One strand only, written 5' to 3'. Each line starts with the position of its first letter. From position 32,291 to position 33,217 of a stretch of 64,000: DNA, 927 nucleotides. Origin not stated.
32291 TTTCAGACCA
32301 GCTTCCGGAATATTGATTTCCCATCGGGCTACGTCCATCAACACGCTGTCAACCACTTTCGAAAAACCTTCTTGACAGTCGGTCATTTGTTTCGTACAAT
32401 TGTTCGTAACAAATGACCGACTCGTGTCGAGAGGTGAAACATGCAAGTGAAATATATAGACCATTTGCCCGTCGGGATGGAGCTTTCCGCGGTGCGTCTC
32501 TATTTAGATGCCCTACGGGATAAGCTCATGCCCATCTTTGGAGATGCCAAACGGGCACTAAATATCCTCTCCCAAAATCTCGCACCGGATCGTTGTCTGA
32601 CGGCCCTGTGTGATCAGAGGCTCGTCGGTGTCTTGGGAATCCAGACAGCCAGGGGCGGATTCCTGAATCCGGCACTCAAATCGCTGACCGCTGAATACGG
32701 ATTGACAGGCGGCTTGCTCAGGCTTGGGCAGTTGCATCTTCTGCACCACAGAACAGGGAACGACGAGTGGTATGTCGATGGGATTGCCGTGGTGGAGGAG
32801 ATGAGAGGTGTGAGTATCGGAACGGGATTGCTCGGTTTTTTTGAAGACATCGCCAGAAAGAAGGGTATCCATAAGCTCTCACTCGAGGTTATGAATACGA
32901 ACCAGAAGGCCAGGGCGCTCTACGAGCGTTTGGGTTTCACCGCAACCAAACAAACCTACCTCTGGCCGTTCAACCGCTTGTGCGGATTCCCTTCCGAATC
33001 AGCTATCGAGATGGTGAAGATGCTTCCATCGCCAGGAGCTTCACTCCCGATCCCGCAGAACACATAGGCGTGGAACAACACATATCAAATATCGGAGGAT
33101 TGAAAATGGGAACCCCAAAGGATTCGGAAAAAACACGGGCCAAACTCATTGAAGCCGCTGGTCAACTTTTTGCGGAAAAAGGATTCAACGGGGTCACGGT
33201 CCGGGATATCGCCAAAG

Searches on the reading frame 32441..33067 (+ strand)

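Call 57: search_protein_families(library=pfam, proteins=[window:32441-33067:+], max_evalue=0.0001)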
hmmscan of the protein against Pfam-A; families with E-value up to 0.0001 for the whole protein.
window:32441-33067:+ (208 aa): 3 families
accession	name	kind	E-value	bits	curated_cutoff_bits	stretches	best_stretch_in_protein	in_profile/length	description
PF00583.31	Acetyltransf_1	-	1.2e-15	58.3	20.7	1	46-166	26-116/116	Acetyltransferase (GNAT) family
PF13508.13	Acetyltransf_7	-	5.3e-09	36.8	27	1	105-167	25-83/84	Acetyltransferase (GNAT) domain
PF13673.13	Acetyltransf_10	-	2.6e-06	27.9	23.6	1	109-171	51-112/128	Acetyltransferase (GNAT) domain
